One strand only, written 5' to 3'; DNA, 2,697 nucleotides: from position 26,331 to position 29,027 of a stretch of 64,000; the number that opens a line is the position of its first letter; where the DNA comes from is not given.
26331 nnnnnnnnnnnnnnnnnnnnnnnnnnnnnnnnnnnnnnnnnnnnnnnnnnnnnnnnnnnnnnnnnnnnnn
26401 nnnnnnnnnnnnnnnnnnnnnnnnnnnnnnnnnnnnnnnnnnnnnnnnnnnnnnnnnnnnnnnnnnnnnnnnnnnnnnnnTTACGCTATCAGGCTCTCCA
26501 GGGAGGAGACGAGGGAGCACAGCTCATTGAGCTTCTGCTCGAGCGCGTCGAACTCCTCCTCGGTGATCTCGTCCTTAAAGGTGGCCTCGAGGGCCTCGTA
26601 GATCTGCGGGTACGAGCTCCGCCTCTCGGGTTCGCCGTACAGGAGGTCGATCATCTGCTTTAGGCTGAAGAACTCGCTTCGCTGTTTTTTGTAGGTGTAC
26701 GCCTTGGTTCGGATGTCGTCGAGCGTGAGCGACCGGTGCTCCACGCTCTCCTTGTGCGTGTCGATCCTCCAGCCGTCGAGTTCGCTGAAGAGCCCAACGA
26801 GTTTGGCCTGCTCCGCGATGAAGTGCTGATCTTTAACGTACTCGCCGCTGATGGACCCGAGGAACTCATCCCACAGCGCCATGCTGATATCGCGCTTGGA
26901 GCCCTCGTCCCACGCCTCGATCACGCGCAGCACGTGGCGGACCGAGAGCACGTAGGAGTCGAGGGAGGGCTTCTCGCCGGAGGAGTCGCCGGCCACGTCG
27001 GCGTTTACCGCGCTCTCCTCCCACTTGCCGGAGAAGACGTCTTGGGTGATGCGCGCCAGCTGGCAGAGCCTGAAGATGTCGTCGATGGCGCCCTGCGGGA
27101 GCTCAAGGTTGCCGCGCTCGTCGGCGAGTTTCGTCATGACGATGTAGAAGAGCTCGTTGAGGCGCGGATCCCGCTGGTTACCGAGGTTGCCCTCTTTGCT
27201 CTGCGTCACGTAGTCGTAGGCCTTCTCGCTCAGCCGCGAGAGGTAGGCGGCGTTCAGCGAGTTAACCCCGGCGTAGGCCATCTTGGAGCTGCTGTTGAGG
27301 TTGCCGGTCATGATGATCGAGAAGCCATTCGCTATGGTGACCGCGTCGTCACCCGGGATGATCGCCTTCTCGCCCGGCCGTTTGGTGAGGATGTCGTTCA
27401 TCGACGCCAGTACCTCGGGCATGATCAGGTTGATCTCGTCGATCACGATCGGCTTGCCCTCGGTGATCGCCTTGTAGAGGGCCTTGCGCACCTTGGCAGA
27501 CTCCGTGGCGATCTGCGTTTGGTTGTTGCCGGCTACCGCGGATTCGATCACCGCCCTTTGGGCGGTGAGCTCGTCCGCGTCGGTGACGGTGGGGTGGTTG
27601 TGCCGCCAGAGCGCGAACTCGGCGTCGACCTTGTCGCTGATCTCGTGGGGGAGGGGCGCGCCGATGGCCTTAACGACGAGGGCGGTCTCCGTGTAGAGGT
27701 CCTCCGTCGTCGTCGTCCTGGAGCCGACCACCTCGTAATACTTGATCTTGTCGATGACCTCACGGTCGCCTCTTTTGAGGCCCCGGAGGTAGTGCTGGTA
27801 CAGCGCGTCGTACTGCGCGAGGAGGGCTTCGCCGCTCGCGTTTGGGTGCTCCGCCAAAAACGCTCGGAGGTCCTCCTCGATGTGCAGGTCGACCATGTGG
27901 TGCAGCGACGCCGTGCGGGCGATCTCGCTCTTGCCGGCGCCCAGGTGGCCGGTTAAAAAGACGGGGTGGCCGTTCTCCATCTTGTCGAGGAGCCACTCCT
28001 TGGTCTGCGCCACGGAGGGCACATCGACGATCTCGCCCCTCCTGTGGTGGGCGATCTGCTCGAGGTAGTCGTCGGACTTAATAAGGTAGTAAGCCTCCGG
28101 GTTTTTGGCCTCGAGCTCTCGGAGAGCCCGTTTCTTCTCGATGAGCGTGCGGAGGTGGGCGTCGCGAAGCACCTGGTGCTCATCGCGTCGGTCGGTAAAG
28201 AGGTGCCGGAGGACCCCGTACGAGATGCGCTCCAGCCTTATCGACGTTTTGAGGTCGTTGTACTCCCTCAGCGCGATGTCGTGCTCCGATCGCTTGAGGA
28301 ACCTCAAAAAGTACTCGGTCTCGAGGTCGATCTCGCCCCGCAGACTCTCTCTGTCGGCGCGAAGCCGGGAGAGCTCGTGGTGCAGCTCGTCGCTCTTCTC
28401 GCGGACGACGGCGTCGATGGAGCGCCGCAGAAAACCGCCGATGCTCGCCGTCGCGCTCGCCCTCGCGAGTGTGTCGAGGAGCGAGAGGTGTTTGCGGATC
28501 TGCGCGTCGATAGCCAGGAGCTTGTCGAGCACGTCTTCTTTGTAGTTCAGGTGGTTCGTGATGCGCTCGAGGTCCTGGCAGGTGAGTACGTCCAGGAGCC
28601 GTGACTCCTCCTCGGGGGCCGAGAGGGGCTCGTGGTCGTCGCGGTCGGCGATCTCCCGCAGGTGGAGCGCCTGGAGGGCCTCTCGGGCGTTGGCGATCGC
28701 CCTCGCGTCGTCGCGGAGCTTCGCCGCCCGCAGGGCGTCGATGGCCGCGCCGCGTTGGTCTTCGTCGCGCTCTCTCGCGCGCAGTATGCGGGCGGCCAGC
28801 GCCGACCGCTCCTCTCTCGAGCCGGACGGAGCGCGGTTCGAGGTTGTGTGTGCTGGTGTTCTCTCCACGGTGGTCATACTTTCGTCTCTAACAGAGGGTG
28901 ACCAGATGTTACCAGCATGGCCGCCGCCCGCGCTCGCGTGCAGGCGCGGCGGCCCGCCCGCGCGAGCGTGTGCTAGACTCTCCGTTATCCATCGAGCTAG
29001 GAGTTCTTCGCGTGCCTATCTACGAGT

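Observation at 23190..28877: Translationally coupled MoxR-like AAA+ / vWA / seven-repeat propeller operon of unknown function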

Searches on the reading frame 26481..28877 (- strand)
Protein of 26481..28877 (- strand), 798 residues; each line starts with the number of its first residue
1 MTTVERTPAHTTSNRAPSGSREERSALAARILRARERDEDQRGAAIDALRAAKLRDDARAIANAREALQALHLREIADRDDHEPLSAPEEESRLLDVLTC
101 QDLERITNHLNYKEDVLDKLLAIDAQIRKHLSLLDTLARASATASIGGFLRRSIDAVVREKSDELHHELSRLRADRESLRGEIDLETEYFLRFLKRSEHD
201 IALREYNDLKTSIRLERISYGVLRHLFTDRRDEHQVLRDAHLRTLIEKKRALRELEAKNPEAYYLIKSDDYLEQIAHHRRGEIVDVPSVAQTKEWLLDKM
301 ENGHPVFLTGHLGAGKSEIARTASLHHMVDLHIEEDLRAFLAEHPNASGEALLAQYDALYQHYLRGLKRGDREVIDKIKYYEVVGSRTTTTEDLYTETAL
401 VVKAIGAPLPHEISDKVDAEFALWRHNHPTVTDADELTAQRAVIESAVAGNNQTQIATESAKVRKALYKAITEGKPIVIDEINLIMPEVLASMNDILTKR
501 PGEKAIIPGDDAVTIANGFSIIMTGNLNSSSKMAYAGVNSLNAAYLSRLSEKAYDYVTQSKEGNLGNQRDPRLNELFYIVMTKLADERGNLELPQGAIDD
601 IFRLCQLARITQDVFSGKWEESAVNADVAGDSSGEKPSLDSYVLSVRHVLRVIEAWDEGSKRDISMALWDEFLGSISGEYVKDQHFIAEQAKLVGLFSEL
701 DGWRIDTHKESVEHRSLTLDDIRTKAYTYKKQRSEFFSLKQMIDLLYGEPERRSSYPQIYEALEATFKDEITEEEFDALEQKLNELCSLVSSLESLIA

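Call 3: search_protein_families(library=pfam, proteins=[window:26481-28877:-], max_evalue=1)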
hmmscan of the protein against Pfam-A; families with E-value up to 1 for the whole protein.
window:26481-28877:- (798 aa): 7 families
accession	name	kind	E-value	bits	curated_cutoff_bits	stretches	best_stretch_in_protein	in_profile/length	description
PF07728.20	AAA_5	-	2e-07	31.6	22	1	457-548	50-138/139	AAA domain (dynein-related subfamily)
PF12781.13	AAA_9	-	0.00042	19.9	27.4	1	444-530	41-128/222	ATP-binding dynein motor region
PF16964.10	TadF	-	0.046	14.1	27.3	1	23-114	72-163/178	Putative tight adherence pilin protein F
PF02367.23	TsaE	-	0.089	13.2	26.6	1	291-323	9-41/128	Threonylcarbamoyl adenosine biosynthesis protein TsaE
PF20720.3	nSTAND3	-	0.12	12.5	27.2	1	297-330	11-44/155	Novel STAND NTPase 3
PF13238.12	AAA_18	-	0.15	13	29.4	0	306-331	1-31/128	AAA domain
PF12775.13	AAA_7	-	0.15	12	25.8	0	293-327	23-56/181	P-loop containing dynein motor region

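Call 4: search_protein_families(library=padloc, proteins=[window:26481-28877:-], max_evalue=1)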
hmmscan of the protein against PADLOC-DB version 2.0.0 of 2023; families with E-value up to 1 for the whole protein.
window:26481-28877:- (798 aa): 0 families

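Call 5: search_protein_families(library=ncbifam, proteins=[window:26481-28877:-], max_evalue=1)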
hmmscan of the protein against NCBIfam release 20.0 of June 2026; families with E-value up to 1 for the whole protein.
window:26481-28877:- (798 aa): 1 family
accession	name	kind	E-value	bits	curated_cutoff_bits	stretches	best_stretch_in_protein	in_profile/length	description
NF048019.1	IS256_Zn_var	equivalog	0.077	12.2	150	1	698-769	206-275/304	IS256 family transposase, variant Zn-binding type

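Call 10: find_homologous_proteins(query=window:26481-28877:-)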
Query window:26481-28877:- (798 aa): 2 proteins with E <= 0.001 among 8000 candidates.
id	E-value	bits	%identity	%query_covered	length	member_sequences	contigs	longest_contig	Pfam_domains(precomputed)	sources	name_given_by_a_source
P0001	0.0e+0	1749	100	100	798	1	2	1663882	PF07728.21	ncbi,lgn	-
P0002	2.5e-213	729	53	81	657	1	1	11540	PF07728.21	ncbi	-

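Call 11: find_encoding_contigs(protein=P0002, flank=10000)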
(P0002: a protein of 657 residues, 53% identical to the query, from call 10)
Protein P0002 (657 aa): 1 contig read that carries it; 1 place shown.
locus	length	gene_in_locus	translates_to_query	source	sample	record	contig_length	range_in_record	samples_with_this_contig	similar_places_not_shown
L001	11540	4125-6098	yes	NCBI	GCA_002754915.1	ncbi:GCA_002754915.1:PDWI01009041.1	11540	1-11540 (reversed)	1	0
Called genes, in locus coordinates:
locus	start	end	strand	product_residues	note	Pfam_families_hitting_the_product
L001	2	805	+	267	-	?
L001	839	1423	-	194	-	PF07959:Fucose_pyrophosphorylase (faint), PF25084:LbH_EIF2B (faint), PF25087:GMPPB_C, PF14602:Hexapep_2 (faint), PF00132:Hexapep (weak)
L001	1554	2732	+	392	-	PF07690:MFS_1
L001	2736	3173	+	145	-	PF22327:Nudt16-like (weak), PF00293:NUDIX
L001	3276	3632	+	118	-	-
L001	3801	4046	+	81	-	-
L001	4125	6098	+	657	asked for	PF07728:AAA_5 (weak)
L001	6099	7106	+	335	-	-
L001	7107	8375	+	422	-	-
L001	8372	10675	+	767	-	-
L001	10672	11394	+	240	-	PF08909:DUF1854 (faint)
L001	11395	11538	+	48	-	?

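Call 12: find_encoding_contigs(protein=P0001, flank=10000)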
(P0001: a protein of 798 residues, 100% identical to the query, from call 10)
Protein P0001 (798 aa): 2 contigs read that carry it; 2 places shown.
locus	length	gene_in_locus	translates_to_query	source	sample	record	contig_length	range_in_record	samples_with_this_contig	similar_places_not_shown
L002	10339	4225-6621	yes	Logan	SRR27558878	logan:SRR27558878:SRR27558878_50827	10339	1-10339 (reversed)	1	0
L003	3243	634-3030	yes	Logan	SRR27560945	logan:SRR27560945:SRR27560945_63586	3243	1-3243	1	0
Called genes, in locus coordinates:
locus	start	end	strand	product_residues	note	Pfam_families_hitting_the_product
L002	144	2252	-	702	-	PF22745:Nlig-Ia, PF01653:DNA_ligase_aden, PF03120:OB_DNA_ligase, PF03119:DNA_ligase_ZBD, PF12826:HHH_2, PF14520:HHH_5 (weak), PF00533:BRCT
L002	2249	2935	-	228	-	PF00702:Hydrolase, PF12710:HAD, PF13419:HAD_2, PF13242:Hydrolase_like (weak)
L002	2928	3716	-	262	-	PF01975:SurE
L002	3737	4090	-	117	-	PF09723:Zn_ribbon_8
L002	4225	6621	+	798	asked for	PF07728:AAA_5 (faint)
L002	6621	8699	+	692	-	PF00092:VWA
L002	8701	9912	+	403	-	-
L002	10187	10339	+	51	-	?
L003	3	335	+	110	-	?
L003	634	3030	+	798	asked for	PF07728:AAA_5 (faint)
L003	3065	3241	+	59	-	?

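Call 30: search_solved_structures(query=A1, max_evalue=1, show_alignments=2)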
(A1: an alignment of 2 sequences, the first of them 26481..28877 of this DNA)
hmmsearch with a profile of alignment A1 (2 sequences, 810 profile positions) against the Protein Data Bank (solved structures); distinct sequences matched with E-value up to 1: 0.

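Call 34: search_protein_representatives(alignment_id=A1)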
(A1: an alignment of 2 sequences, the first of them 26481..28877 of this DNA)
Query: 2 sequences, 810 profile positions. Proteins with E-value up to 0.001 (for the whole library): 636; up to 1e-10: 403; up to 1e-30: 185. The best 150 are listed.
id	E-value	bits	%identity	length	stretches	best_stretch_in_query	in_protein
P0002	0.0e+00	1389.9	-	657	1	150-810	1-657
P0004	1.7e-124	433.3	-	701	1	220-790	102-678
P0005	1.4e-122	427.0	-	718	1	178-778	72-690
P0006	2.2e-118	413.1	-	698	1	198-783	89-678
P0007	1.6e-116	407.0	-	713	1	201-777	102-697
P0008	7.2e-114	398.2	-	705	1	230-785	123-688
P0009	1.1e-108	381.0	-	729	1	244-800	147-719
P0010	1.1e-103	364.4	-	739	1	202-799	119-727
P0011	3.3e-101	356.3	-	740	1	190-800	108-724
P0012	1.2e-98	347.8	-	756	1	180-796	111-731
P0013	3.4e-97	343.0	-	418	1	391-807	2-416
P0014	7.4e-97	341.9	-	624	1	176-701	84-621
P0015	2.9e-96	340.0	-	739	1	171-798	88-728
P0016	6.9e-96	338.7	-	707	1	245-753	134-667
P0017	5.2e-95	335.8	-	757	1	129-800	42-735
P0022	2.4e-89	317.0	-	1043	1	190-799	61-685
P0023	2.7e-87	310.3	-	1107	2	457-752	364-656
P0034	2.6e-79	283.9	-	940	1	188-749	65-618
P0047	1.1e-61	225.6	-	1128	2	458-785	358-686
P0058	6.9e-56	206.4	-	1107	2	383-674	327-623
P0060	1.1e-55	205.8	-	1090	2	383-786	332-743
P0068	9.5e-53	196.0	-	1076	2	383-703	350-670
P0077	1.6e-50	188.7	-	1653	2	383-675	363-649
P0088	1.9e-46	175.2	-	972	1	184-795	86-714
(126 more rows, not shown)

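Call 38: find_related_loci(query=A4, collection=genome_contigs, flank=10000)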
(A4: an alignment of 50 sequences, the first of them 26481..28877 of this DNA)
Query A4 (798 aa) in genome_contigs; peptide patterns used: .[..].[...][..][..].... (x = any residue, [..] = any of these).
173 stretches matched a pattern; 117 encode a relative of the query (tblastn E <= 1e-3); the best 80 are kept; 80 distinct loci.
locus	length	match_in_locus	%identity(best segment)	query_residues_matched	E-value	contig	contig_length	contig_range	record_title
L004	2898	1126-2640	34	249-752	5e-101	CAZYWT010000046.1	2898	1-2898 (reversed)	MAG TPA_asm: uncultured Candidatus Saccharibacteria bacterium isolate SRP141376_co2_245 genome assembly, contig: NODE_51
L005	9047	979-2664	36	243-796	7e-97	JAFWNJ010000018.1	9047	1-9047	Candidatus Saccharibacteria bacterium isolate RGIG5897 Sheep_Jejunum-5__c11034, whole genome shotgun sequence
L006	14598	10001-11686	34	241-798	3e-93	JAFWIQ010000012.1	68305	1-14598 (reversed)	Candidatus Saccharibacteria bacterium isolate RGIG5774 Sheep_Ileum-4__c184563, whole genome shotgun sequence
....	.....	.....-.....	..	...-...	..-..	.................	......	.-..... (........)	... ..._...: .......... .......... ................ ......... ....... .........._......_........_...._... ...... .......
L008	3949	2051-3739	35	241-796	2e-93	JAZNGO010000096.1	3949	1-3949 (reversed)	MAG: Candidatus Nanosyncoccus sp. isolate T1900044703_TS20190169.MAGScoT_cleanbin_000005 SGB_1804_k141_502417, whole gen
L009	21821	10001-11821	34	201-796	2e-100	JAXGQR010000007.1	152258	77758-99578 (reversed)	MAG: Dehalobacterium sp. isolate AnMBR.bin330 bin330_7, whole genome shotgun sequence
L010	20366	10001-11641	35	255-796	6e-91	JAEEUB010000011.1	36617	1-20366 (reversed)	MAG: Candidatus Saccharibacteria bacterium isolate Tb.RUG.419 NODE_3381_length_36617_cov_1.493697, whole genome shotgun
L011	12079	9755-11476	35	225-796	2e-90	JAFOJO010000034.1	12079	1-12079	Candidatus Saccharibacteria bacterium isolate RGIG526 Dairy_cattle_Duodenum-3__c316468, whole genome shotgun sequence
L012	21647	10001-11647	34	247-786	6e-88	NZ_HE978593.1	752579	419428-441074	Peptoniphilus timonensis JC401, whole genome shotgun sequence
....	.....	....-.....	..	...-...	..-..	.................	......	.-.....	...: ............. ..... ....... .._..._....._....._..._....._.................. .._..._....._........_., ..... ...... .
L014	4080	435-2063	33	250-786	1e-88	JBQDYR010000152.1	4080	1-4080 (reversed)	MAG: Anaerococcus sp. isolate AOP43_E1_surf _bin _9 AOP43_E1_surf.bin.9_155, whole genome shotgun sequence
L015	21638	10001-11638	33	247-786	1e-87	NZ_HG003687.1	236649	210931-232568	Anaerococcus provencensis strain 9402080, whole genome shotgun sequence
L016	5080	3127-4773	33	247-786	2e-87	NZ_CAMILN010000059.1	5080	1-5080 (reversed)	MAG: uncultured Peptoniphilus sp. isolate ShTv1KJg0X_bin.5.MAG NODE_1001_length_5080_cov_11.777512, whole genome shotgun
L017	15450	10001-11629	33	250-786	2e-86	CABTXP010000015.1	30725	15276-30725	MAG TPA_asm: uncultured Clostridiales bacterium isolate MGYG-HGUT-03759 genome assembly, contig: GUT_GENOME243569_15, wh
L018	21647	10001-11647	34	247-786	1e-86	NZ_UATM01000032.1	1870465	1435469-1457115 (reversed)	Peptoniphilus harei strain NCTC13076, whole genome shotgun sequence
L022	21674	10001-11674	32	249-796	3e-85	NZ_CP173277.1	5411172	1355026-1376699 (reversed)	Lacrimispora sp. HJ-01 chromosome, complete genome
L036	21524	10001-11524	33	241-754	8e-76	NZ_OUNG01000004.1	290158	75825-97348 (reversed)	Lactimicrobium massiliense strain Marseille-P4301, whole genome shotgun sequence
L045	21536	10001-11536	30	240-758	4e-69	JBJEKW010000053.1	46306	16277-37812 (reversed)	MAG: Atopobiaceae bacterium isolate PUUB62_bin.008 NODE_330_length_46306_cov_395.950012, whole genome shotgun sequence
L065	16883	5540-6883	27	259-763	4e-48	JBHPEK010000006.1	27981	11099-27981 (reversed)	Patescibacteria group bacterium isolate SAG AM-311-F06 NODE_6_length_27981_cov_29.323748, whole genome shotgun sequence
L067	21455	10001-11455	26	260-789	3e-47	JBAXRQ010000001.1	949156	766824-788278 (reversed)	MAG: bacterium isolate ELA587 MAG587_1, whole genome shotgun sequence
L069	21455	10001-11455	30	259-754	4e-45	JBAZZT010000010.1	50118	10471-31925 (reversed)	MAG: Patescibacteria group bacterium isolate SO_2017_GW3_23 scaffold_549_c1_OW296A_2017, whole genome shotgun sequence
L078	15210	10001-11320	27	240-656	2e-36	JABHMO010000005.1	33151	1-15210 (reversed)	MAG: Candidatus Falkowbacteria bacterium isolate SI037S2_bin7 k141_175302, whole genome shotgun sequence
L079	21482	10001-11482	27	261-752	9e-36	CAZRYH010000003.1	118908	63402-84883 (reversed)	MAG TPA_asm: uncultured Gammaproteobacteria bacterium isolate SRP263991_co1_300 genome assembly, contig: NODE_80_length_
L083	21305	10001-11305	26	279-703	7e-32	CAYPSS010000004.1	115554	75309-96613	MAG TPA_asm: uncultured Gammaproteobacteria bacterium isolate binchicken_co27_474 genome assembly, contig: NODE_222_leng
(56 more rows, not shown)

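Call 45: search_protein_families(library=pfam, alignment_id=A4, max_evalue=0.01)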
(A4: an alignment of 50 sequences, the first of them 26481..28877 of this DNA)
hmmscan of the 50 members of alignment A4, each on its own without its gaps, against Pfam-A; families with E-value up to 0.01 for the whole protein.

A. member 1, window:26481-28877:- (798 aa): 2 families
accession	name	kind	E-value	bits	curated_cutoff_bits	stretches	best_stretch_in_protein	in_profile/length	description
PF07728.20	AAA_5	-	2e-07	31.6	22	1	457-548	50-138/139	AAA domain (dynein-related subfamily)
PF12781.13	AAA_9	-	0.00042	19.9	27.4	1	444-530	41-128/222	ATP-binding dynein motor region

B. families by the number of members that match (of 50 scanned): 29 families (the first 25 are shown)
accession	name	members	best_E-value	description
PF07728.20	AAA_5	48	8e-11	AAA domain (dynein-related subfamily)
PF02367.23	TsaE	10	0.00023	Threonylcarbamoyl adenosine biosynthesis protein TsaE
PF20720.3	nSTAND3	9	0.00011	Novel STAND NTPase 3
PF13238.12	AAA_18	7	0.00029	AAA domain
PF13671.12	AAA_33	6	1.3e-05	AAA domain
PF13191.12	AAA_16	5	0.00036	AAA ATPase domain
PF01637.24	ATPase_2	5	0.0013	ATPase domain predominantly from Archaea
PF13401.12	AAA_22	3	0.00012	AAA domain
PF13481.12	AAA_25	2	0.00023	AAA domain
PF12781.13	AAA_9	2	0.00042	ATP-binding dynein motor region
PF02562.22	PhoH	2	0.0046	PhoH-like protein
PF13173.12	AAA_14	2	0.0067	AAA domain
PF17005.11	WD40_like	1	1.2e-07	WD40-like domain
PF12774.13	AAA_6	1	0.00025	Hydrolytic ATP binding site of dynein motor region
PF00004.35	AAA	1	0.00037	ATPase family associated with various cellular activities (AAA)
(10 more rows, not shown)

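Call 58: search_protein_families(library=pfam, proteins=[P0022, P0023, P0047, P0058, P0060, P0068, P0077, P0034], max_evalue=0.001)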
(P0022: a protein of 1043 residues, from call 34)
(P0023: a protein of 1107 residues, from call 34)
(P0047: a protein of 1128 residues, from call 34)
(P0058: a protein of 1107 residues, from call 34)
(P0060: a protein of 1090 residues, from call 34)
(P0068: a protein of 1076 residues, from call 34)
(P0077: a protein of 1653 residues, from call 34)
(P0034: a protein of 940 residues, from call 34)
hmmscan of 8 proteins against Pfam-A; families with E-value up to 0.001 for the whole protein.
P0022 (1043 aa): 1 family
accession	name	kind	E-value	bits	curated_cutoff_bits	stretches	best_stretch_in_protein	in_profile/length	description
PF07728.20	AAA_5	-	5.8e-05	23.6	22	0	349-433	56-139/139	AAA domain (dynein-related subfamily)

P0023 (1107 aa): 1 family
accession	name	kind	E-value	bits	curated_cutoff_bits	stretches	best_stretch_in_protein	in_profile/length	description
PF07728.20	AAA_5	-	1.1e-06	29.1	22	1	371-455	57-139/139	AAA domain (dynein-related subfamily)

P0047 (1128 aa): 1 family
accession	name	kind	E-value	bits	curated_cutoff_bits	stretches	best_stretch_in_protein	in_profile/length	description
PF07728.20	AAA_5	-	5.2e-06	26.9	22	1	329-449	30-139/139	AAA domain (dynein-related subfamily)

P0058 (1107 aa): 1 family
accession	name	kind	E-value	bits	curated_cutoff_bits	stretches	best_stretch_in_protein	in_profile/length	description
PF07728.20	AAA_5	-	1.5e-11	44.9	22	2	409-498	53-139/139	AAA domain (dynein-related subfamily)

P0060 (1090 aa): 1 family
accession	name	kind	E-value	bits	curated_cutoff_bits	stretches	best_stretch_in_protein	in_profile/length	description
PF07728.20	AAA_5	-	2e-10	41.2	22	1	411-504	50-138/139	AAA domain (dynein-related subfamily)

P0068 (1076 aa): 1 family
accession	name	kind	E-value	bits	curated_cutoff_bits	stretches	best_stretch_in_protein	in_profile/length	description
PF07728.20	AAA_5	-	4.9e-11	43.2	22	1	429-522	50-139/139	AAA domain (dynein-related subfamily)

P0077 (1653 aa): 4 families
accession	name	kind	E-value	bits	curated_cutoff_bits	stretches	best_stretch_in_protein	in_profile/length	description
PF07728.20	AAA_5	-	5.2e-11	43.1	22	1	437-527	53-139/139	AAA domain (dynein-related subfamily)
PF13191.12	AAA_16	-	0.00028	21.9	32.6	0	325-420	16-117/167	AAA ATPase domain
PF20720.3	nSTAND3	-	0.00071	19.7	27.2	0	323-375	9-61/155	Novel STAND NTPase 3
PF00005.33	ABC_tran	-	0.00099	20.2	25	0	328-423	8-102/137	ABC transporter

P0034 (940 aa): 2 families
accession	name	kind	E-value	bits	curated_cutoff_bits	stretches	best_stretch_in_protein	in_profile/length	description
PF17005.11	WD40_like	-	1.2e-07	31.9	40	1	795-916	58-147/301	WD40-like domain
PF07728.20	AAA_5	-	1.3e-05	25.7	22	0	347-432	55-139/139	AAA domain (dynein-related subfamily)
